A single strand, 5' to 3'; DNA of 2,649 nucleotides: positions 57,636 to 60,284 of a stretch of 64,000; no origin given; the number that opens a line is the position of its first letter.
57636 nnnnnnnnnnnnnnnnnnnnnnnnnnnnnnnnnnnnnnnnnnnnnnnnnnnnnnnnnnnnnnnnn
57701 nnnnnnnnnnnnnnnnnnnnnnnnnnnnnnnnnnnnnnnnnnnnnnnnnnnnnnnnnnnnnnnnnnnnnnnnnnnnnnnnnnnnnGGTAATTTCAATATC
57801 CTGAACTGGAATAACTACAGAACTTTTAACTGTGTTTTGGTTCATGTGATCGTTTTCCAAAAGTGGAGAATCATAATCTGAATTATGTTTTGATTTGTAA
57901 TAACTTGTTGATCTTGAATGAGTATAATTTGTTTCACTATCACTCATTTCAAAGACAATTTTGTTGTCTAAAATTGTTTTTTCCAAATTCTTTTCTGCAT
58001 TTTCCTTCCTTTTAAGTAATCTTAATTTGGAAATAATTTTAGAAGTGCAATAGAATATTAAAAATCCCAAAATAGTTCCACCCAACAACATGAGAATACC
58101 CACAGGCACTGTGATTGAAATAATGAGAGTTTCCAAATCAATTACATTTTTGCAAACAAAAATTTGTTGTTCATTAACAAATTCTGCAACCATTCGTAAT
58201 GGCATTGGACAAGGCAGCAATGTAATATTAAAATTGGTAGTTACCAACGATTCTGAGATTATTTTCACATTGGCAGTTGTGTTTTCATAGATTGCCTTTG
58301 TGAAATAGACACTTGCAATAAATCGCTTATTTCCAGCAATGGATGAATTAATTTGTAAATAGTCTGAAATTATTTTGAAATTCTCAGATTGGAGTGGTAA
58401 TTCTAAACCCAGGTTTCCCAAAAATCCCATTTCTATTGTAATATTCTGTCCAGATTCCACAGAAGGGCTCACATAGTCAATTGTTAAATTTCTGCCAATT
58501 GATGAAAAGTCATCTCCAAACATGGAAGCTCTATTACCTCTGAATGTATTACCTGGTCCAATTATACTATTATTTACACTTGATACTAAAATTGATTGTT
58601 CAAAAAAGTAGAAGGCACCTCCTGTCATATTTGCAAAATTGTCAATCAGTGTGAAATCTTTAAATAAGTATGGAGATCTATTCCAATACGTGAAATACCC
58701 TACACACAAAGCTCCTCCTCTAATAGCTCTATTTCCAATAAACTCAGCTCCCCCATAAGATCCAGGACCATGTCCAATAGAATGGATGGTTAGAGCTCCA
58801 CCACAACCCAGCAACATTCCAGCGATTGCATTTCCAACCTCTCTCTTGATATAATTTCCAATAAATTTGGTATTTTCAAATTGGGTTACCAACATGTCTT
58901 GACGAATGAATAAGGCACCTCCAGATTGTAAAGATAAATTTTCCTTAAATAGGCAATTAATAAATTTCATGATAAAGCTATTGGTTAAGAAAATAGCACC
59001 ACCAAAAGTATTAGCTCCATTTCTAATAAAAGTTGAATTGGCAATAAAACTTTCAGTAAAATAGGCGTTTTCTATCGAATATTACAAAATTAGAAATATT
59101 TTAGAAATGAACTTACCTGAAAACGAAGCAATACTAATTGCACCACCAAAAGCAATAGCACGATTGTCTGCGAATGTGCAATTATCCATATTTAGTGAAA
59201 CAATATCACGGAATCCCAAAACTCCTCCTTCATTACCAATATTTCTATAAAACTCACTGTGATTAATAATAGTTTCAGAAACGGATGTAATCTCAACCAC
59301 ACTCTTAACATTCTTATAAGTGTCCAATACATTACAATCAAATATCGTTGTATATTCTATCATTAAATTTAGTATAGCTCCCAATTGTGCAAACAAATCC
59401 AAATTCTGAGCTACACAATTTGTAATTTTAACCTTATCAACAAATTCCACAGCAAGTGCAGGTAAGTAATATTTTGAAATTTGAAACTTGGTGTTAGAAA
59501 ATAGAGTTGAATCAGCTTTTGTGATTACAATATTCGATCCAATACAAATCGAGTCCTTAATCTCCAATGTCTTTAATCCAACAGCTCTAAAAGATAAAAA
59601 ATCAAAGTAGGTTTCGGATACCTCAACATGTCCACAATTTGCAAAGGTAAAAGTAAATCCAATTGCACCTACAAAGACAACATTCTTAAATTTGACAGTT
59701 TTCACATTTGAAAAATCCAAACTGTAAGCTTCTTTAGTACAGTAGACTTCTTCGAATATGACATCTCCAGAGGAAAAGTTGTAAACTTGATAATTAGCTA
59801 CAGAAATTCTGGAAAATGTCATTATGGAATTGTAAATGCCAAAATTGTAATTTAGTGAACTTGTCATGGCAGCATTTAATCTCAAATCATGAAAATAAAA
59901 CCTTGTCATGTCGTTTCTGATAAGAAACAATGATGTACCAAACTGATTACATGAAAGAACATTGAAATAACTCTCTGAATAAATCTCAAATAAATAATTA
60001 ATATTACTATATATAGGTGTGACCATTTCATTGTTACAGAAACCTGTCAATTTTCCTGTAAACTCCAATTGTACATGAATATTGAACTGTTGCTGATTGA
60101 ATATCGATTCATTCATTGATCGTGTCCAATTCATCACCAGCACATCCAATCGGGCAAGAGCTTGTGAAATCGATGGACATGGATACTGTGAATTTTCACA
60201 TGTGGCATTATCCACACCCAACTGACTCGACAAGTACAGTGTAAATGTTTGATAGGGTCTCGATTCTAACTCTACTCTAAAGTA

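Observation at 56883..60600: Second receptor-like kinase with a Pmp-repeat (GGA/FxxN) parallel beta-helix ectodomain and a non-canonical first intron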

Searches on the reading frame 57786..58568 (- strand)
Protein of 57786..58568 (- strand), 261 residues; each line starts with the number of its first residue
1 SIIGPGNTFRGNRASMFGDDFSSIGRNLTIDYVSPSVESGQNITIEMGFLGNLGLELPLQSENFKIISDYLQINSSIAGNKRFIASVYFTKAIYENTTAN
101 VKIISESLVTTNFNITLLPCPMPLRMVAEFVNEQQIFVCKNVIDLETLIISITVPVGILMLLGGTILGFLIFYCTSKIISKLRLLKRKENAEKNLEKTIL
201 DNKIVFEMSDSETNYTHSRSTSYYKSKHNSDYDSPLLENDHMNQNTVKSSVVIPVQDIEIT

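Call 64: search_protein_representatives(protein=window:57786-58568:-)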
Query: 261 residues. Proteins with E-value up to 0.001 (for the whole library): 28; up to 1e-10: 4; up to 1e-30: 0. The best 28 are listed.
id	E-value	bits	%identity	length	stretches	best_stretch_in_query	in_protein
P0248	1.0e-25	107.2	32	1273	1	7-260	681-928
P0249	7.0e-22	94.6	33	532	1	4-218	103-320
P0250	4.4e-18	82.2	32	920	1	9-260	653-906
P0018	5.1e-12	62.3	32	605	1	68-216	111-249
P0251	8.7e-10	55.0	35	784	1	104-222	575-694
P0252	3.2e-09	53.2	37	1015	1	100-245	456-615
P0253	1.1e-08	51.4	30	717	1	9-211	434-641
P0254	1.1e-08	51.4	28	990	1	7-259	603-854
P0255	2.8e-08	50.1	27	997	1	68-260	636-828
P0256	3.6e-07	46.5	39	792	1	103-212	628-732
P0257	1.2e-06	44.7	29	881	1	97-260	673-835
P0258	3.0e-06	43.4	32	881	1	16-259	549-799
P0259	6.9e-06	42.2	28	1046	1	6-259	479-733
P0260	9.6e-06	41.8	39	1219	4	196-244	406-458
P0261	2.1e-05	40.7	38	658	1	152-228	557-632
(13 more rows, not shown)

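Call 66: search_protein_families(library=pfam, alignment_id=A6, max_evalue=0.01)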
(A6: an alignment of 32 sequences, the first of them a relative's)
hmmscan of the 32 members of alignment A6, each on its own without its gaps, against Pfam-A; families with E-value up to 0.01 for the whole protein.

A. member 1, P0248 (1273 aa): 4 families
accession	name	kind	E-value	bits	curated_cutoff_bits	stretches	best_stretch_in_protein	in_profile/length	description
PF07714.23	PK_Tyr_Ser-Thr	-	6.3e-46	157.2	23.1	1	926-1138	1-199/258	Protein tyrosine and serine/threonine kinase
PF00069.31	Pkinase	-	4.8e-44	151.2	31.7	1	927-1262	2-258/263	Protein kinase domain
PF02415.23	Chlam_PMP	-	2.6e-09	36.8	20.6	0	650-665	2-17/19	Chlamydia polymorphic membrane protein (Chlamydia_PMP) repeat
PF03109.22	ABC1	-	4.9e-05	23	22.9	1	965-1081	118-222/244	ABC1 atypical kinase-like domain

B. families by the number of members that match (of 32 scanned): 20 families
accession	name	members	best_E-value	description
PF07714.23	PK_Tyr_Ser-Thr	25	1.2e-56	Protein tyrosine and serine/threonine kinase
PF00069.31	Pkinase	25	3.3e-56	Protein kinase domain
PF02415.23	Chlam_PMP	18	5.7e-13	Chlamydia polymorphic membrane protein (Chlamydia_PMP) repeat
PF03109.22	ABC1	10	3.3e-09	ABC1 atypical kinase-like domain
PF13229.12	Beta_helix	5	8e-29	Right handed beta helix region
PF17667.7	Pkinase_fungal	5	0.00012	Fungal protein kinase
PF12330.14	Haspin_kinase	4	1.4e-07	Haspin like kinase domain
PF01636.29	APH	3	0.0043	Phosphotransferase enzyme family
PF06305.16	LapA_dom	2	0.0063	Lipopolysaccharide assembly protein A domain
PF12574.13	120_Rick_ant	1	9.1e-79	120 KDa Rickettsia surface antigen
PF05794.18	Tcp11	1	4.4e-10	T-complex protein 11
PF11523.13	DUF3223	1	2.8e-08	Protein of unknown function (DUF3223)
PF04145.20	Ctr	1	0.00054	Ctr copper transporter family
PF09497.15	Med12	1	0.0011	Transcription mediator complex subunit Med12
PF14531.12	Kinase-like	1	0.0019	Kinase-like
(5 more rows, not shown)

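Call 67: list_cluster_members(proteins=[P0248, P0249, P0250, P0251, P0252, P0253, P0254, P0255, P0256, P0257])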
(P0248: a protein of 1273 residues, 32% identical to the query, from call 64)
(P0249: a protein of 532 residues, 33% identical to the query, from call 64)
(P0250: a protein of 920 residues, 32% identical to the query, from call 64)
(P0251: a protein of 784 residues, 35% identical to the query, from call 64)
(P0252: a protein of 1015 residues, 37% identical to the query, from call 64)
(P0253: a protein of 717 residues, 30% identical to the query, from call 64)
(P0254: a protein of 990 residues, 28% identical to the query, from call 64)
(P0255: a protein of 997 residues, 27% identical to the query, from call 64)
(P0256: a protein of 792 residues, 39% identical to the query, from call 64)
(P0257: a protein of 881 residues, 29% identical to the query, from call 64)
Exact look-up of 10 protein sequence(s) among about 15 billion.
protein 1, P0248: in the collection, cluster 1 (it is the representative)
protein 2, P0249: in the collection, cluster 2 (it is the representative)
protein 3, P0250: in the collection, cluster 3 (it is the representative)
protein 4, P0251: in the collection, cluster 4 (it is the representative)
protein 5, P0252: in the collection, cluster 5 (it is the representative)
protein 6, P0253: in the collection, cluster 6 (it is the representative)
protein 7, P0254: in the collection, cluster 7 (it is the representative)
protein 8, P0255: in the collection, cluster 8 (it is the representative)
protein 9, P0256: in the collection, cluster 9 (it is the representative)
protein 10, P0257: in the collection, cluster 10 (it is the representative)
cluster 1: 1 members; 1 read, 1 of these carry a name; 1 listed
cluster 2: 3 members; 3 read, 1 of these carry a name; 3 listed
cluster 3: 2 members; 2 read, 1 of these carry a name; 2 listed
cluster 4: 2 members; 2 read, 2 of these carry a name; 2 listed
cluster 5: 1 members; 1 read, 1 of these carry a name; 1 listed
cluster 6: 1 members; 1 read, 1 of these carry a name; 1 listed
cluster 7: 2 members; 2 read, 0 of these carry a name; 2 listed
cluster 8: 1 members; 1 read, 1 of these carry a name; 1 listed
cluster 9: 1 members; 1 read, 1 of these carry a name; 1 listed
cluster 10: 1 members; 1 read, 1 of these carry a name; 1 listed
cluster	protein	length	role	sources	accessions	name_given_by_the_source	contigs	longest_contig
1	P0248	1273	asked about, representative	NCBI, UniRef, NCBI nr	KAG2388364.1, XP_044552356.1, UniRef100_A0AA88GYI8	hypothetical protein C9374_000528 [Naegleria lovaniensis] | Protein kinase domain-containing protein n=1 Tax=Naegleria lovaniensis TaxID=51637 ... | uncharacterized protein C9374_000528 [Naegleria lovaniensis]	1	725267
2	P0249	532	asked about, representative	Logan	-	-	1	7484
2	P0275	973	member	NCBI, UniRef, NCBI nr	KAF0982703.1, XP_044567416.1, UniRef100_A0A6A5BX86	hypothetical protein FDP41_011633 [Naegleria fowleri] | Protein-serine/threonine kinase n=1 Tax=Naegleria fowleri TaxID=5763 ... | uncharacterized protein FDP41_011633 [Naegleria fowleri]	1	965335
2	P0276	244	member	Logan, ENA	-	-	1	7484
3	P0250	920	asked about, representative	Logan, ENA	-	-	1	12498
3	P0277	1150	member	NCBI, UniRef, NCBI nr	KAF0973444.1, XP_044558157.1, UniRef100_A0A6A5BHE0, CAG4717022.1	hypothetical protein FDP41_008148 [Naegleria fowleri] | non-specific serine/threonine protein kinase n=1 Tax=Naegleria fowleri TaxID=5763 ... | uncharacterized protein FDP41_008148 [Naegleria fowleri]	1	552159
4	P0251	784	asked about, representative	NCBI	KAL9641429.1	hypothetical protein ABK040_013358 [Willaertia magna]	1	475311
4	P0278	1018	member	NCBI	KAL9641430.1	hypothetical protein ABK040_013358 [Willaertia magna]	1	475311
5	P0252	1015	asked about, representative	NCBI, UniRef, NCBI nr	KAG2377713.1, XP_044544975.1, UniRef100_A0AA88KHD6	hypothetical protein C9374_008798 [Naegleria lovaniensis] | non-specific serine/threonine protein kinase n=1 Tax=Naegleria lovaniensis TaxID=51637 ... | uncharacterized protein C9374_008798 [Naegleria lovaniensis]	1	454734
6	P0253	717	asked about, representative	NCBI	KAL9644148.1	hypothetical protein ABK040_005612 [Willaertia magna]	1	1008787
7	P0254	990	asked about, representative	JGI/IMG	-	-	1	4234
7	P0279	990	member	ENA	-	-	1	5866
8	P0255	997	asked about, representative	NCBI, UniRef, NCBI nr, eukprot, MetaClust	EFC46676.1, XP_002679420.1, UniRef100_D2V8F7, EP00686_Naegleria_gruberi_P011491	predicted protein [Naegleria gruberi] | non-specific serine/threonine protein kinase n=1 Tax=Naegleria gruberi TaxID=5762 ... | uncharacterized protein NAEGRDRAFT_65139 [Naegleria gruberi]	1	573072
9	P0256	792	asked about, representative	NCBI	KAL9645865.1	hypothetical protein ABK040_003595 [Willaertia magna]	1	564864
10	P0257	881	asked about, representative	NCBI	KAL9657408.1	hypothetical protein ABK040_014396 [Willaertia magna]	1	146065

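Call 69: find_encoding_contigs(protein=P0248, flank=2000, max_places=1)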
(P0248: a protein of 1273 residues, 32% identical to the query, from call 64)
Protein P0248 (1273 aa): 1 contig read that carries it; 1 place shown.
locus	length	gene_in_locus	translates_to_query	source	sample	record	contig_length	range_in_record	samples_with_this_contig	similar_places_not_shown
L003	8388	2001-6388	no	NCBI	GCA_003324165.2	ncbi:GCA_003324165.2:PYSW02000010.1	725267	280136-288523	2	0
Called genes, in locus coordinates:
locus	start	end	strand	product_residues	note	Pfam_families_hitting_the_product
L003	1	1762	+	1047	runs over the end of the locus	PF00133:tRNA-synt_1, PF09334:tRNA-synt_1g, PF00133:tRNA-synt_1, PF08264:Anticodon_1, PF24810:RBD_LARS1 (weak)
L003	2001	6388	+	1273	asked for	PF02415:Chlam_PMP (faint), PF00069:Pkinase, PF03109:ABC1 (faint), PF07714:PK_Tyr_Ser-Thr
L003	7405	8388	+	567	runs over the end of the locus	-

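Call 80: search_protein_families(library=pfam, proteins=[P0275, P0255, P0277], max_evalue=0.001)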
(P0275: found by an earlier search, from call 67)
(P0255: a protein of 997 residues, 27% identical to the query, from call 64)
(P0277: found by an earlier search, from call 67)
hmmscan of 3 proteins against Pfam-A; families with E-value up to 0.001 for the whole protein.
P0275 (973 aa): 5 families
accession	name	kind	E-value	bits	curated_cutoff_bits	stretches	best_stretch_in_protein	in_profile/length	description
PF10436.14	BCDHK_Adom3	-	5.3e-38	130.8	24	1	616-788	1-159/160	Mitochondrial branched-chain alpha-ketoacid dehydrogenase kinase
PF00069.31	Pkinase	-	3.1e-35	122.3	31.7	1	364-526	2-163/263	Protein kinase domain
PF07714.23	PK_Tyr_Ser-Thr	-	1.1e-33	117.1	23.1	1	363-517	1-160/258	Protein tyrosine and serine/threonine kinase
PF02518.31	HATPase_c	-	6.5e-13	49.5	26.4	1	834-962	4-107/111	Histidine kinase-, DNA gyrase B-, and HSP90-like ATPase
PF13589.12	HATPase_c_3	-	0.00066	20.1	25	0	840-909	7-63/137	Histidine kinase-, DNA gyrase B-, and HSP90-like ATPase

P0255 (997 aa): 3 families
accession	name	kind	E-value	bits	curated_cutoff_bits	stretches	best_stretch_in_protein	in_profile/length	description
PF00069.31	Pkinase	-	1.4e-34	120.2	31.7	1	828-996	3-164/263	Protein kinase domain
PF07714.23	PK_Tyr_Ser-Thr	-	2.3e-34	119.3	23.1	1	827-986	2-160/258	Protein tyrosine and serine/threonine kinase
PF02415.23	Chlam_PMP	-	9.8e-05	22.7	20.6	0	481-509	1-19/19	Chlamydia polymorphic membrane protein (Chlamydia_PMP) repeat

P0277 (1150 aa): 5 families
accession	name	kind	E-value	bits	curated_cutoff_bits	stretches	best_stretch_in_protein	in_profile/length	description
PF07714.23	PK_Tyr_Ser-Thr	-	2.9e-53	181.2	23.1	1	845-1139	1-258/258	Protein tyrosine and serine/threonine kinase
PF00069.31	Pkinase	-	3.3e-52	177.9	31.7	1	846-1136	2-258/263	Protein kinase domain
PF17667.7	Pkinase_fungal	-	3.3e-05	23.2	24.1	1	926-1021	268-371/387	Fungal protein kinase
PF03109.22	ABC1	-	0.00019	21.1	22.9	1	880-1003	106-229/244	ABC1 atypical kinase-like domain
PF12330.14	Haspin_kinase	-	0.00031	20.3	25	1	772-994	28-259/364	Haspin like kinase domain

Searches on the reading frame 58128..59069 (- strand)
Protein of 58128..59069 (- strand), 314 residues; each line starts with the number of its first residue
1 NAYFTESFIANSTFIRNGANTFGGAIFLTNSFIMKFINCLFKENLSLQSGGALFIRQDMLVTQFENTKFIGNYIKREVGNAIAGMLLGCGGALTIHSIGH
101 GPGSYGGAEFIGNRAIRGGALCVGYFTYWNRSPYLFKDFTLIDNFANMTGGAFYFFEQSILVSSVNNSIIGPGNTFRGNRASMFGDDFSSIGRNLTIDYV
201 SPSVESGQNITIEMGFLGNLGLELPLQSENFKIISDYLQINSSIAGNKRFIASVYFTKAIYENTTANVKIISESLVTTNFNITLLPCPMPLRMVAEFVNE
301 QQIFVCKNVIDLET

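Call 46: predict_structure(alignment_id=A4)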
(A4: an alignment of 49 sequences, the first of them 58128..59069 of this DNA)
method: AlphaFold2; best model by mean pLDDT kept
length: 314 residues; sequences in the alignment: 49
mean_pLDDT: 65.6   pTM: 0.63
mean pLDDT of the five models: 65.6, 61.0, 60.5, 59.3, 58.0
residues with pLDDT >= 90: 57; 70-90: 68; 50-70: 106; < 50: 83
segments of 3 or more residues with pLDDT < 50: 78-86, 164-168, 184-204, 214-224, 245-250, 275-278, 300-302, 304-314
pLDDT, mean of each block of 10 residues (from residue 1): 62 94 89 88 92 82 88 71 47 66 74 91 71 78 91 78 51 84 45 34 48 47 50 55 50 52 57 52 56 59 44 36
secondary structure, 60 per line:
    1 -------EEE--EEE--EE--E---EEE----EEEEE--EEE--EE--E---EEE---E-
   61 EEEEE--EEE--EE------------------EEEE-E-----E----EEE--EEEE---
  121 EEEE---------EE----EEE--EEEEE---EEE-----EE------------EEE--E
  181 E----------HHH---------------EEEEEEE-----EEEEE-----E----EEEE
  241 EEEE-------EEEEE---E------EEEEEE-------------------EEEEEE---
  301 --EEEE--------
elements in order: E8-10 E13-15 E26-28 E33-37 E40-42 E53-55 E61-65 E68-70 E93-96 E109-111 E114-117 E121-124 E140-142 E145-149 E153-155 E175-177 E210-216 E222-226 E237-244 E252-256 E267-272 E292-297 E303-306

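Call 51: fold_search(model_id=the predicted structure, library=pdb)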
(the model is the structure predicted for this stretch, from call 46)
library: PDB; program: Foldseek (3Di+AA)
matches with E <= 10: 129; with E <= 0.001: 0
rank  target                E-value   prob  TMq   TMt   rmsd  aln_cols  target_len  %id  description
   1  9fk5_E                1.9e-01  0.10  0.15  0.14  19.6       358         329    9  Zebrafish Betaglycan Orphan Domain (zfBGo) in complex with TGF-B3 and extracellular domains of TGFBRI and TGFBRII (released 2025-03-12)
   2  2xt2_A                2.7e-01  0.14  0.15  0.20  13.5       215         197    9  Structure of the pentapeptide repeat protein AlbG, a resistance factor for the topoisomerase poison albicidin. (released 2010-10-13)
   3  2xt4_B                3.8e-01  0.08  0.14  0.19  14.9       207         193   11  Structure of the pentapeptide repeat protein AlbG, a resistance factor for the topoisomerase poison albicidin. (released 2010-10-13)
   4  5moy_B                4.3e-01  0.13  0.11  0.27  12.4       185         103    8  Crystal structure of the BoNT/A2 receptor-binding domain in complex with the luminal domain of its neuronal receptor S (released 2017-03-15)
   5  1vbl                  5.0e-01  0.14  0.20  0.16  13.0       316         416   10  Structure of the thermostable pectate lyase PL 47 (released 2005-04-19)
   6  2xt2_B                5.0e-01  0.08  0.12  0.17  15.7       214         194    9  Structure of the pentapeptide repeat protein AlbG, a resistance factor for the topoisomerase poison albicidin. (released 2010-10-13)
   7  6mzp_B                7.6e-01  0.04  0.12  0.12  17.9       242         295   10  Zebrafish betaglycan orphan domain structure from orthorhombic crystal form (released 2019-08-21)
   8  6es1_B                7.9e-01  0.33  0.14  0.41   9.6       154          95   12  Crystal structure of the binding domain from botulinum neurotoxin A2 bound to extracellular domain of human receptor S (released 2018-04-25)
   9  5i04_A                7.9e-01  0.02  0.10  0.06  18.7       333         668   10  Crystal structure of the orphan region of human endoglin/CD105 (released 2017-06-07)
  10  2xtx_B                8.7e-01  0.06  0.15  0.19  13.7       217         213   12  Structure of QnrB1 (M102R-Trypsin Treated), a plasmid-mediated fluoroquinolone resistance protein (released 2010-10-20)
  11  5jlv_C                1.0e+00  0.15  0.12  0.32   9.4       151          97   10  Receptor binding domain of Botulinum neurotoxin A in complex with human glycosylated SV2C (released 2016-06-15)
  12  5jlv_D                1.0e+00  0.12  0.13  0.30   8.6       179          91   11  Receptor binding domain of Botulinum neurotoxin A in complex with human glycosylated SV2C (released 2016-06-15)
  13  9b9f_J                1.0e+00  0.08  0.17  0.18  16.3       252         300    9  Zebrafish Betaglycan Orphan Domain (zfBGo) in complex with TGF-B3 and extracellular domains of TGFBRI and TGFBRII (released 2025-03-12)
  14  2w7z_A                1.0e+00  0.04  0.13  0.17  13.1       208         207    8  Structure of the pentapeptide repeat protein EfsQnr, a DNA gyrase inhibitor. Free amines modified by cyclic pentylatio (released 2009-05-05)
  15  7koh_C                1.1e+00  0.02  0.13  0.09  18.5       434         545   10  Crystal structure of antigen 43 from Escherichia coli EDL933 (released 2022-03-09)
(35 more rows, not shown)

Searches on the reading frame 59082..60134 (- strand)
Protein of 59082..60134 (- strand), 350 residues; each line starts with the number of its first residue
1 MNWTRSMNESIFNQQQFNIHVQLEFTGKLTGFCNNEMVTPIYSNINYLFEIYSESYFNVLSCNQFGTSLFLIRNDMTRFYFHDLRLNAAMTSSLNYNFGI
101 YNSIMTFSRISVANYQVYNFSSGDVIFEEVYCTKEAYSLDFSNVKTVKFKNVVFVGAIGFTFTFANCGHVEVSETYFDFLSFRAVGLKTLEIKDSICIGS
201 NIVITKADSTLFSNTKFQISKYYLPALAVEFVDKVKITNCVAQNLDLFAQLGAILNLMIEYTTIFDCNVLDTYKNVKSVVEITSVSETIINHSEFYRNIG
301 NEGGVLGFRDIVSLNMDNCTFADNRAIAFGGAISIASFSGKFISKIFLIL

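Call 63: find_encoding_contigs(protein=window:59082-60134:-, flank=3000, max_places=6)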
Protein window:59082-60134:- (350 aa): no gene with exactly this product is on record in the collection.
